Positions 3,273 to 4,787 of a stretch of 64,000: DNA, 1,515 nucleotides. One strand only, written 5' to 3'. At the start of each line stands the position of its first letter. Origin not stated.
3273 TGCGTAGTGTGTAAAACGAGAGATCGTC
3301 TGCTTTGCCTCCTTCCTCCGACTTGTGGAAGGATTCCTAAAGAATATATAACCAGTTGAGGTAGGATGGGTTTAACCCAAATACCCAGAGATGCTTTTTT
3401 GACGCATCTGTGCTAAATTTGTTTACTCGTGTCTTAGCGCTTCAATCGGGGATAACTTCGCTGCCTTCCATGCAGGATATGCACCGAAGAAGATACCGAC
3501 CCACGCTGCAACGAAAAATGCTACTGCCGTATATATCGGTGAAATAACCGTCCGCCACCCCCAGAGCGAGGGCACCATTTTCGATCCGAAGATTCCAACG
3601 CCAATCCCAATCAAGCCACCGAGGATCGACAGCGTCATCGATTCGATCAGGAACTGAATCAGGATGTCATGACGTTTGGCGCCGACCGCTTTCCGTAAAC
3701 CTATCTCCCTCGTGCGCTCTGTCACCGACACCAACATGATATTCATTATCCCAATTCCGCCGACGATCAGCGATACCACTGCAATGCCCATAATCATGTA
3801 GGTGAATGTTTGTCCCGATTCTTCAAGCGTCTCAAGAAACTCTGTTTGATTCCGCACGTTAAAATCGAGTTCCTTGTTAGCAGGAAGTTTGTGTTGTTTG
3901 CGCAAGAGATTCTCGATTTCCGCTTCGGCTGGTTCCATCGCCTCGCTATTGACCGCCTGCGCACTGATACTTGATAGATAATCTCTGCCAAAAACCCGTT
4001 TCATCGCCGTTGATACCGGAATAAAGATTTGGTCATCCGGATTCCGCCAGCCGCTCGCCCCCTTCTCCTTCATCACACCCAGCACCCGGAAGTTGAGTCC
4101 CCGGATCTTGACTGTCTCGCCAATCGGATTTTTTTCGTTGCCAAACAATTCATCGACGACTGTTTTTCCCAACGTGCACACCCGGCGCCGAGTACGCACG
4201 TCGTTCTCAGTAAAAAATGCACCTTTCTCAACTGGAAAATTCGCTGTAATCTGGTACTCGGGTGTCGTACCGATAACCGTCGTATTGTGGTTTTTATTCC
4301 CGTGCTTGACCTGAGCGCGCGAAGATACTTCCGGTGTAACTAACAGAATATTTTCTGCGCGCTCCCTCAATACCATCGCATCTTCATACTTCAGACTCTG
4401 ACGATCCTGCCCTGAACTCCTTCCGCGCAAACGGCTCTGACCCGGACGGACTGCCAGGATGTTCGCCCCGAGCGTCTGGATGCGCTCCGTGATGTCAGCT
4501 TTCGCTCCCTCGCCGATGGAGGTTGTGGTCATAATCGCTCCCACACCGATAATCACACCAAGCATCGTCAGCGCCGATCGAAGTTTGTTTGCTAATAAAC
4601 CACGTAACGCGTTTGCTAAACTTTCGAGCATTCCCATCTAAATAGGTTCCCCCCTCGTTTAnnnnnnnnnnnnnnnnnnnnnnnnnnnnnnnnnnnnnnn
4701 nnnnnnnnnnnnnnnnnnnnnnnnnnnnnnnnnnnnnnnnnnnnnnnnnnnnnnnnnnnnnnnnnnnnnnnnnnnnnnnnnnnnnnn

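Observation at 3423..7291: LTXXQ protein - HlyD adaptor - MacB-type permease cluster lacking an ATPase; adaptor carries an RG-rich/acidic insertion with an embedded Spy/CpxP-like motif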

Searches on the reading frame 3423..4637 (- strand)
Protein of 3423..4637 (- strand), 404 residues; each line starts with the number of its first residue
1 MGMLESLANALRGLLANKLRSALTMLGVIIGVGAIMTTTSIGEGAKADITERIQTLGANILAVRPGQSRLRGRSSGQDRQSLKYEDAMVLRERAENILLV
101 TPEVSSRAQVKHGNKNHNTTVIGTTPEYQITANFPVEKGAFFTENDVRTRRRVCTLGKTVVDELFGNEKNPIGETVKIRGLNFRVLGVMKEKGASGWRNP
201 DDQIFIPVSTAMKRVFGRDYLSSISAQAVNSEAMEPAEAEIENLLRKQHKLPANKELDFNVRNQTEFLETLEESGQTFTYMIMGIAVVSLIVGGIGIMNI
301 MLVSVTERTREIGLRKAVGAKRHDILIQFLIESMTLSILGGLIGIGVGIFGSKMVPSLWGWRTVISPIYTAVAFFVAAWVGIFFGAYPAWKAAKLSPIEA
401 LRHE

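Call 3: search_protein_families(library=pfam, proteins=[window:3423-4637:-], max_evalue=0.01)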
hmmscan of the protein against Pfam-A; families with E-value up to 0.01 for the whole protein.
window:3423-4637:- (404 aa): 2 families
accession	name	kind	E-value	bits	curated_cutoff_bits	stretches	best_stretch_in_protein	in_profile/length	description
PF12704.14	MacB_PCD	-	9.7e-51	173.4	27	1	21-244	1-207/207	MacB-like periplasmic core domain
PF02687.27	FtsX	-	5.3e-22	78.6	25.5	1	284-397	2-120/120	FtsX-like permease C-terminal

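Call 4: search_protein_families(library=ncbifam, proteins=[window:3423-4637:-], max_evalue=0.01)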
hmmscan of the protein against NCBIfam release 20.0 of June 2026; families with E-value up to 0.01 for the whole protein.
window:3423-4637:- (404 aa): 8 families
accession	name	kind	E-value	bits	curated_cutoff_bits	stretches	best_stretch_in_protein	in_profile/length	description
NF007826.0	PRK10535.1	equivalog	6e-84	282.5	966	1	4-404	255-648/648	macrolide ABC transporter ATP-binding protein/permease MacB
TIGR03434.1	ADOP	subfamily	6.2e-38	130.4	622.3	1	107-404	516-803/803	ADOP family duplicated permease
NF038346.1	FtsX_actino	exception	9.4e-12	44.9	250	1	260-380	161-286/308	permease-like cell division protein FtsX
TIGR02212.1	lolCE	equivalog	1.2e-09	37.7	362.45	1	19-128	22-119/411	lipoprotein-releasing ABC transporter permease subunit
NF038347.1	FtsX_Gpos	exception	2.1e-06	27.3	225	1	261-357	150-246/296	permease-like cell division protein FtsX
NF008076.0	PRK10814.1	exception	2.3e-06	26.9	473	1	282-404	266-399/399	lipoprotein-releasing ABC transporter permease subunit LolC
TIGR00439.2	FtsX_Gneg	equivalog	1.6e-05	24.3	255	1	241-347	130-235/292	permease-like cell division protein FtsX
NF038008.1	ABC_perm_DarB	equivalog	0.0062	14.5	700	1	278-343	272-337/777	darobactin export ABC transporter permease subunit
